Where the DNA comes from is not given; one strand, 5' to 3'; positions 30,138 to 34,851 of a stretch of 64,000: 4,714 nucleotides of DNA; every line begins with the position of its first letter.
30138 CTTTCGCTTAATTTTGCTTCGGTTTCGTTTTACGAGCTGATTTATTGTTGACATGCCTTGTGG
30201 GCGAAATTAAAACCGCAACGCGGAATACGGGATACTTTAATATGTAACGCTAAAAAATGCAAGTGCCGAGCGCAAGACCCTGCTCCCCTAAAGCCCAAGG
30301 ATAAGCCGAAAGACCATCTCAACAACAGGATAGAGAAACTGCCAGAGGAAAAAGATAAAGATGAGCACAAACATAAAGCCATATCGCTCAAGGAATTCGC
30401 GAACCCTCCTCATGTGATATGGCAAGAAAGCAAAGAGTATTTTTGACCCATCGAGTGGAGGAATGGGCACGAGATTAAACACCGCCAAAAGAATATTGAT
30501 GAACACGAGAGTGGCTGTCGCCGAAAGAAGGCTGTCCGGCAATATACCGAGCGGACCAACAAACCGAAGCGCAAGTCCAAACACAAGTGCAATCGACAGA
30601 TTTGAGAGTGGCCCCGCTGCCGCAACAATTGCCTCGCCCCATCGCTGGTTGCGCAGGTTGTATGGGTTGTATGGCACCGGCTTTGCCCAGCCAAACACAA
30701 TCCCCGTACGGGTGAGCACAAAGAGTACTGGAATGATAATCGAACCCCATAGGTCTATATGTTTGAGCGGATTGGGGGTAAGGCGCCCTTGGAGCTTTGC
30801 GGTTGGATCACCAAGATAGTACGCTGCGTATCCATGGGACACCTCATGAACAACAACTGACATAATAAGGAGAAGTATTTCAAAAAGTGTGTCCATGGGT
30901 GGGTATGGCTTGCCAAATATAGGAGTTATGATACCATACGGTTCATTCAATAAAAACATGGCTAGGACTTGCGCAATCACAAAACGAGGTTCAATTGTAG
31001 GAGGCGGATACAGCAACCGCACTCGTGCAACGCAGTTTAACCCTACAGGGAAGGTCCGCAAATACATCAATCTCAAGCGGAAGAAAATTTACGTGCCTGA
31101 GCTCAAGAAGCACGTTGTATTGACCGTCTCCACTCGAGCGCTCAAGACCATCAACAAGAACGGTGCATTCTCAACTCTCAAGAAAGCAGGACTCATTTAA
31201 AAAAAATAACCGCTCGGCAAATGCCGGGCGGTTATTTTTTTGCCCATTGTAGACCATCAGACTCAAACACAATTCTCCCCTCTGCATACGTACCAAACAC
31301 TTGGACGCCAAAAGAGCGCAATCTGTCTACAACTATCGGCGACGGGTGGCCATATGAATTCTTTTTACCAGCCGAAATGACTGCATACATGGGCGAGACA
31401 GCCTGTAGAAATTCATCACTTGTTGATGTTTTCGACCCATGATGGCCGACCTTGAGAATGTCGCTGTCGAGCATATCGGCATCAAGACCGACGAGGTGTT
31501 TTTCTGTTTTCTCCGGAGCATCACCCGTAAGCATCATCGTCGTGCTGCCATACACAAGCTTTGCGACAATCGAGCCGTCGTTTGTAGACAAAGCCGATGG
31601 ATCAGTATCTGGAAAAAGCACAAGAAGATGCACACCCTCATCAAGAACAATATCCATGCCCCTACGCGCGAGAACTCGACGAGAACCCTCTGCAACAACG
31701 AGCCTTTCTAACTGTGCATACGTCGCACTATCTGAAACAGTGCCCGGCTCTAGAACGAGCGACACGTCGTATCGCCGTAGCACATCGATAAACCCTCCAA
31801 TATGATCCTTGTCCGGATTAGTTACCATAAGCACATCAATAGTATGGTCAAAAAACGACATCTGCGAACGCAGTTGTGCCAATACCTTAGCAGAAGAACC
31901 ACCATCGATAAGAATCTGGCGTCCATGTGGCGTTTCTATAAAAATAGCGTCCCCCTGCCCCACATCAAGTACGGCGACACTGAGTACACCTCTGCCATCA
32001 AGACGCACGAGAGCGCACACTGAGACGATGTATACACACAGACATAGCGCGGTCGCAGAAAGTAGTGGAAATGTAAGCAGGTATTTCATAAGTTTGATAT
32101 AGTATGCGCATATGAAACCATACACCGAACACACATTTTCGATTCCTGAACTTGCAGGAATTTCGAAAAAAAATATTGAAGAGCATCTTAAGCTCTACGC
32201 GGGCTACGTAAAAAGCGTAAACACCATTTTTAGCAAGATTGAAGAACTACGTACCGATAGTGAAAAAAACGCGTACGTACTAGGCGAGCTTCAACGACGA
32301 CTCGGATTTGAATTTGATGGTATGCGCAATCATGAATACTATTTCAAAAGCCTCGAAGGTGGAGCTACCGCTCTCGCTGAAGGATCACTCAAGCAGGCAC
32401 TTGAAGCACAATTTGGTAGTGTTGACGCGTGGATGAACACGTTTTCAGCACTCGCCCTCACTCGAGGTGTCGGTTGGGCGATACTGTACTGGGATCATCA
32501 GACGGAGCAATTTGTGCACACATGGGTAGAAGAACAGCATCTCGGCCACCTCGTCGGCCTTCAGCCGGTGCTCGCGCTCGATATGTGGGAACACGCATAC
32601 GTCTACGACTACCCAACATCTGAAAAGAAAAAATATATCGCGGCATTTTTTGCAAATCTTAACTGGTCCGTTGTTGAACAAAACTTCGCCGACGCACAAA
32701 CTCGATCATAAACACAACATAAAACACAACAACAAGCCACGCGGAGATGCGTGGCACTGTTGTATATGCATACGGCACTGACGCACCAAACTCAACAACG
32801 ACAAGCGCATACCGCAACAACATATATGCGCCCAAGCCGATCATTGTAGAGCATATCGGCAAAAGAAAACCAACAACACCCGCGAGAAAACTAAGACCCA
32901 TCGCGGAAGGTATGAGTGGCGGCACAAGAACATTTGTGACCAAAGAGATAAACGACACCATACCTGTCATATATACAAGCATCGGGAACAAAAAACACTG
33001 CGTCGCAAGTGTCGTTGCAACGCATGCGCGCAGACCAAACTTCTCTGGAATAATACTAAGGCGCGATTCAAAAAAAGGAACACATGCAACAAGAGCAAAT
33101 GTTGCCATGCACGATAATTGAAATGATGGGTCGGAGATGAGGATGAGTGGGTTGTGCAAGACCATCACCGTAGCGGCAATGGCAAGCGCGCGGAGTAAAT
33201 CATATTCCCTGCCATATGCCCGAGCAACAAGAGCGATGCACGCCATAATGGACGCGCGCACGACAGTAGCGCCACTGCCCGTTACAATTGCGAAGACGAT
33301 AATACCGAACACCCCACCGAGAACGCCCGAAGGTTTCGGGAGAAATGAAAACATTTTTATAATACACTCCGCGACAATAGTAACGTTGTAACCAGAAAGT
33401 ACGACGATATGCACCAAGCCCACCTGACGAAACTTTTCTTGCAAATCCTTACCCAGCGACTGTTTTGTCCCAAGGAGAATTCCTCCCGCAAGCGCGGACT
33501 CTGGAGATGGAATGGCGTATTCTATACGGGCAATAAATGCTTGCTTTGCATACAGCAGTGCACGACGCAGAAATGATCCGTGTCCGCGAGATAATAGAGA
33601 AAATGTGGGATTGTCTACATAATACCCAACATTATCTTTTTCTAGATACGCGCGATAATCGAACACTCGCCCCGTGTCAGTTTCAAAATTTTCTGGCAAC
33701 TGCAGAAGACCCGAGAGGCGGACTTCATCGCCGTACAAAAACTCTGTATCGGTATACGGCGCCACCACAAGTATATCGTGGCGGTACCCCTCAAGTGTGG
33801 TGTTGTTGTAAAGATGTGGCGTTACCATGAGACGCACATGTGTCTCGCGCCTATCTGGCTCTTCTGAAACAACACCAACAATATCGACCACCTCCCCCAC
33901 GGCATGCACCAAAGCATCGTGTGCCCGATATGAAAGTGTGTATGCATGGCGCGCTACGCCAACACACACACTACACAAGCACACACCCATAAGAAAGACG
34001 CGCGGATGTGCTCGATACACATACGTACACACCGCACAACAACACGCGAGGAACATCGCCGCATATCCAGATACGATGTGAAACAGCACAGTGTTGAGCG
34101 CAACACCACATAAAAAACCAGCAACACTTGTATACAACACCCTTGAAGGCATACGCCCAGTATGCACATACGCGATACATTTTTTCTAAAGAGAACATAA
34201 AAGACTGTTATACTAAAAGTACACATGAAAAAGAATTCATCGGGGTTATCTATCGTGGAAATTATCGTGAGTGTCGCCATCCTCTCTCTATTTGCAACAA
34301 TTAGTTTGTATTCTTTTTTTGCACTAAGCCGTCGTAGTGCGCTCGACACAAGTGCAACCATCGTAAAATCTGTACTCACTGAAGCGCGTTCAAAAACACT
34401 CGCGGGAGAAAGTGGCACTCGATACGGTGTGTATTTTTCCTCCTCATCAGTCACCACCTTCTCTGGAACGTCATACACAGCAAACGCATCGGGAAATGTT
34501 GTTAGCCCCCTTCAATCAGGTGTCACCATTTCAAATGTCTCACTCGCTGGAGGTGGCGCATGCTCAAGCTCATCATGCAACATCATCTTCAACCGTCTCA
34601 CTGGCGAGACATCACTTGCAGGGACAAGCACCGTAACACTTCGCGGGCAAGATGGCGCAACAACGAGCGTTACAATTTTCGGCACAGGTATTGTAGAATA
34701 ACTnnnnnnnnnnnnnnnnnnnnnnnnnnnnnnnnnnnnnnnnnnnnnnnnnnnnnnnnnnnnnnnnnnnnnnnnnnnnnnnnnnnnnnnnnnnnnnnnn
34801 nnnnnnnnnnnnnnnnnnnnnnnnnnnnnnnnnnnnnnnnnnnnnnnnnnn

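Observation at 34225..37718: Pseudopilin trio plus a 672-aa beta-helix-like protein divergent from comEC: a compact DNA-uptake/pilus locus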

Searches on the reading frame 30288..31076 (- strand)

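Call 22: search_protein_families(library=pfam, proteins=[window:30288-31076:-], max_evalue=0.001)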
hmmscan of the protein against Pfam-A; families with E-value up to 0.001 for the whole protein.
window:30288-31076:- (262 aa): 1 family
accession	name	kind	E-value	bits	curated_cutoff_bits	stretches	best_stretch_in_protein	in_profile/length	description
PF02163.28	Peptidase_M50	-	1.7e-17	64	27.2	2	185-239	161-220/221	Peptidase family M50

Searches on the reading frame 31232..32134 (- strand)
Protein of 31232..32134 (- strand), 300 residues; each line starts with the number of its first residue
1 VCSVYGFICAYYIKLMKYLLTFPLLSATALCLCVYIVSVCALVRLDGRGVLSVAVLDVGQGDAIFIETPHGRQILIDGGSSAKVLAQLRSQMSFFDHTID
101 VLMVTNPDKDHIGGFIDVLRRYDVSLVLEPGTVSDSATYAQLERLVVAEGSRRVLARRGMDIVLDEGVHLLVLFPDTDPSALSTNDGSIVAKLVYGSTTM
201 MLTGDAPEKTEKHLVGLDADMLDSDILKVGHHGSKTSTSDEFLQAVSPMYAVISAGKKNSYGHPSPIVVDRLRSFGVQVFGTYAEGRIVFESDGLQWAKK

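Call 3: search_protein_families(library=pfam, proteins=[window:31232-32134:-], max_evalue=0.1)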
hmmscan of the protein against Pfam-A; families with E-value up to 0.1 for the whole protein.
window:31232-32134:- (300 aa): 4 families
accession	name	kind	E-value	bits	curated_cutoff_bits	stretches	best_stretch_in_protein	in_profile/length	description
PF00753.33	Lactamase_B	-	8.9e-12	45.8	22.7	1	57-256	2-195/196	Metallo-beta-lactamase superfamily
PF12706.13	Lactamase_B_2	-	0.0047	17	27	1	72-153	1-87/200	Beta-lactamase superfamily domain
PF25281.1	MBL_MAP1B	-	0.013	15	37.6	1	55-122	25-88/279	MAP1B MBL-like domain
PF16661.11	Lactamase_B_6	-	0.028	14.2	27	1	73-122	8-59/193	Metallo-beta-lactamase superfamily domain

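Call 71: search_solved_structures(query=window:31232-32131:-, max_evalue=0.001)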
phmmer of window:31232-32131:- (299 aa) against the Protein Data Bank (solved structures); distinct sequences matched with E-value up to 0.001: 6.
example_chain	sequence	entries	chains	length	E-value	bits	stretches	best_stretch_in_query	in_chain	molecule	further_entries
9ic4_A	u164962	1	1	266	1.3e-38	136.2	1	50-297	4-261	Competence protein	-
30bt_A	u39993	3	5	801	5.3e-38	134.2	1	48-297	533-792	Beta-lactamase-like domain | ComEC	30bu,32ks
9vc6_A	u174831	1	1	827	5.9e-23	84.8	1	98-288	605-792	Competence protein ComEC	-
9vcb_A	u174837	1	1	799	4.5e-17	65.5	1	169-291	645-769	DNA internalization-related competence protein ComEC/Rec2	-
9vcf_A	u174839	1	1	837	5.2e-17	65.3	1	169-291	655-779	DNA internalization-related competence protein ComEC/Rec2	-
9vc9_A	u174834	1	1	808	4.9e-14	55.6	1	179-288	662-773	Dna internalization-related competence protein rec2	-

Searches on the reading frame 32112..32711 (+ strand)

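Call 3: search_protein_families(library=pfam, proteins=[window:32112-32711:+], max_evalue=0.1)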
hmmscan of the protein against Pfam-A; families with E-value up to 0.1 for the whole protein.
window:32112-32711:+ (199 aa): 2 families
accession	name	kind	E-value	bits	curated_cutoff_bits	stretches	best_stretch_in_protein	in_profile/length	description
PF02777.23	Sod_Fe_C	-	7.2e-25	87.4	20.9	1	90-191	2-102/102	Iron/manganese superoxide dismutases, C-terminal domain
PF00081.27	Sod_Fe_N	-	1.3e-05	26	27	1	17-81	18-81/82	Iron/manganese superoxide dismutases, alpha-hairpin domain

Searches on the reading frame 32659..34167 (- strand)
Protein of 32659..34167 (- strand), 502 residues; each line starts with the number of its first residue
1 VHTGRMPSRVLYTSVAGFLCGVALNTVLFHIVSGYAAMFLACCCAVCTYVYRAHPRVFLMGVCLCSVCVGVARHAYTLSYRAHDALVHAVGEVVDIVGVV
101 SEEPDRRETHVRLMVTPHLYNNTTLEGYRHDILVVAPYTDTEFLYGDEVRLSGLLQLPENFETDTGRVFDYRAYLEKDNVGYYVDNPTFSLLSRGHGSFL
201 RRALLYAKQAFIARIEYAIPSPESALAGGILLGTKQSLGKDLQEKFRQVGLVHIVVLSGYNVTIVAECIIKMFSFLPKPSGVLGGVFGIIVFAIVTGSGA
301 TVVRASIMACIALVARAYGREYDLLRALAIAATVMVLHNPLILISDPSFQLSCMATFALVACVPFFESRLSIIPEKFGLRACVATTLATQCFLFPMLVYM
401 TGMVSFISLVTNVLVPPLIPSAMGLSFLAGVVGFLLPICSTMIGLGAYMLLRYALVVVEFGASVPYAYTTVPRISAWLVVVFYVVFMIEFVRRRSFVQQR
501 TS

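Call 3: search_protein_families(library=pfam, proteins=[window:32659-34167:-], max_evalue=0.1)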
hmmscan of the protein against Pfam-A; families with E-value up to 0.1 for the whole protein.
window:32659-34167:- (502 aa): 2 families
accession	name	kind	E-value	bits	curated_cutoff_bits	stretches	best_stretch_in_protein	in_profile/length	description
PF03772.21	Competence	-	2.3e-45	155.5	23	1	230-493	1-267/270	Competence protein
PF13567.11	DUF4131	-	7.7e-17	61.9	31.6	1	34-180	6-153/165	Domain of unknown function (DUF4131)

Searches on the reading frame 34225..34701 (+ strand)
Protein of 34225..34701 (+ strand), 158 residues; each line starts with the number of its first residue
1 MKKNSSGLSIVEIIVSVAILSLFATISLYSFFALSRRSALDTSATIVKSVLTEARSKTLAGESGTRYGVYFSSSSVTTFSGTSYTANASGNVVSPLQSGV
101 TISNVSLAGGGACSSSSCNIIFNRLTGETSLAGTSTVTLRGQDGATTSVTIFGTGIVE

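Call 3: search_protein_families(library=pfam, proteins=[window:34225-34701:+], max_evalue=0.1)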
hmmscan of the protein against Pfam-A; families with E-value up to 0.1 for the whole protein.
window:34225-34701:+ (158 aa): 1 family
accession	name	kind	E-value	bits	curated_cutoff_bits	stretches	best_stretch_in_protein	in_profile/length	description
PF07963.17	N_methyl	-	0.00012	21.9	21.2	1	2-27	1-26/27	Prokaryotic N-terminal methylation motif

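Call 12: search_protein_families(library=ncbifam, proteins=[window:34225-34701:+], max_evalue=0.1)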
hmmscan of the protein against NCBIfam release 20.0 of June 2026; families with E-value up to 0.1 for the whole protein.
window:34225-34701:+ (158 aa): 6 families
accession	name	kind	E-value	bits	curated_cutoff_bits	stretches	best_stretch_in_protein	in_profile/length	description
NF007800.0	PRK10506.1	equivalog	0.00091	19.1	158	1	3-59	6-62/163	prepilin peptidase-dependent protein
NF004386.0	PRK05749.1-2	equivalog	0.0031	16.3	524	1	32-102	284-353/433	lipid IV(A) 3-deoxy-D-manno-octulosonic acid transferase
NF041013.1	T4P_ComGE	equivalog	0.0061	16.6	49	1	3-57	1-55/83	competence type IV pilus minor pilin ComGE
NF041775.1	typeIV_PilA_Myxo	equivalog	0.011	15.8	400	1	6-89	11-91/214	type IV pilin protein PilA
TIGR02532.1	IV_pilin_GFxxxE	domain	0.041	13.8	16.3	1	6-27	2-23/24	prepilin-type N-terminal cleavage/methylation domain-containing protein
NF007862.0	PRK10574.1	equivalog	0.049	13.8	138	1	4-40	3-39/145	prepilin peptidase-dependent pilin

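Call 37: search_solved_structures(query=A3, max_evalue=10)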
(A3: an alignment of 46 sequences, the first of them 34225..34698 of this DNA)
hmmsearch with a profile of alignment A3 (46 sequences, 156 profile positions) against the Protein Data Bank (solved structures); distinct sequences matched with E-value up to 10: 29.
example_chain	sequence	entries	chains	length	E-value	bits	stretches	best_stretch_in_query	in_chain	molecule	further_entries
9egp_A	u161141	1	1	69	5e-10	42.9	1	3-49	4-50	Geopilin domain 1 protein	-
7tgg_A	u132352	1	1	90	1e-09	41.9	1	3-57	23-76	Geopilin domain 1 protein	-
2m7g_A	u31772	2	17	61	3.5e-07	33.6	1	10-59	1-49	Geopilin domain 1 protein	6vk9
8tj2_C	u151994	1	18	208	6e-07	32.8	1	10-62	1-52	Type IV major pilin protein PilA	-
9laa_A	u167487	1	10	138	8.2e-07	32.4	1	2-57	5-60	Type IV pilin protein PilA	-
1oqw_A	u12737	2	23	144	2.2e-05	27.8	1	10-62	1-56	Fimbrial protein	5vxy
9lab_B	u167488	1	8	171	3.7e-05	27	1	4-39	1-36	MSHA major pilin subunit MshA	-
6gv9_A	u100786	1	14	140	5.8e-05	26.4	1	10-45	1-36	Prepilin peptidase-dependent protein D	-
6xxd_A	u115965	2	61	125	0.00011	25.5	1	10-40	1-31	PilA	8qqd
6xxe_A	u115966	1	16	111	0.00016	25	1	10-56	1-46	Uncharacterized protein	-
8tob_GA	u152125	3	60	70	0.00018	24.8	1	11-45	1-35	Fimbrial protein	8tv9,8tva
8qqj_J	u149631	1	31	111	0.00028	24.2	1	10-56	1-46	Type IV narrow pilus major component PilA5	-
8tum_e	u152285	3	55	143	0.00029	24.1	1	10-49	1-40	Type IV major pilin protein PilA | Pilin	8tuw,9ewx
2hi2_A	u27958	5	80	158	0.00031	24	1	10-43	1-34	Fimbrial protein | PilA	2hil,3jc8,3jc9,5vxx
1ay2_A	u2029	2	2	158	0.00033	24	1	10-43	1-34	TYPE 4 PILIN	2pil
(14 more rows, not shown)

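Call 49: search_protein_families(library=pfam, alignment_id=A3, max_evalue=0.05)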
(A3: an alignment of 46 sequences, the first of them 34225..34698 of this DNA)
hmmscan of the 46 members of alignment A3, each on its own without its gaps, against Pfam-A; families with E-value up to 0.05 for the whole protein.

A. member 1, window:34225-34698:+ (158 aa): 1 family
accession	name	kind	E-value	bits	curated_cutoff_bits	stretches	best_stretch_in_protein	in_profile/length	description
PF07963.17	N_methyl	-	0.00012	21.9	21.2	1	2-27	1-26/27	Prokaryotic N-terminal methylation motif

B. families by the number of members that match (of 46 scanned): 16 families
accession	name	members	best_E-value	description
PF07963.17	N_methyl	42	2.9e-09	Prokaryotic N-terminal methylation motif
PF12019.13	GspH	13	8e-07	Type II transport protein GspH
PF11773.13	ComGE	13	0.00053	Competence system putative prepilin ComGE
PF15820.10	ECSCR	2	0.0015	Endothelial cell-specific chemotaxis regulator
PF14221.11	DUF4330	2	0.004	Domain of unknown function (DUF4330)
PF05568.16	ASFV_J13L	2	0.012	African swine fever virus J13L protein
PF14296.11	O-ag_pol_Wzy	1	0.012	O-antigen polysaccharide polymerase Wzy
PF02369.22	Big_1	1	0.013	Bacterial Ig-like domain (group 1)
PF16964.10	TadF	1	0.015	Putative tight adherence pilin protein F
PF11858.14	DUF3378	1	0.018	Domain of unknown function (DUF3378)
PF04588.18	HIG_1_N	1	0.021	Hypoxia induced protein conserved region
PF09930.14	DUF2162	1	0.022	Predicted transporter (DUF2162)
PF13800.11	Sigma_reg_N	1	0.027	Sigma factor regulator N-terminal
PF11694.13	DUF3290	1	0.031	Protein of unknown function (DUF3290)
PF03579.19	SHP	1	0.032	Small hydrophobic protein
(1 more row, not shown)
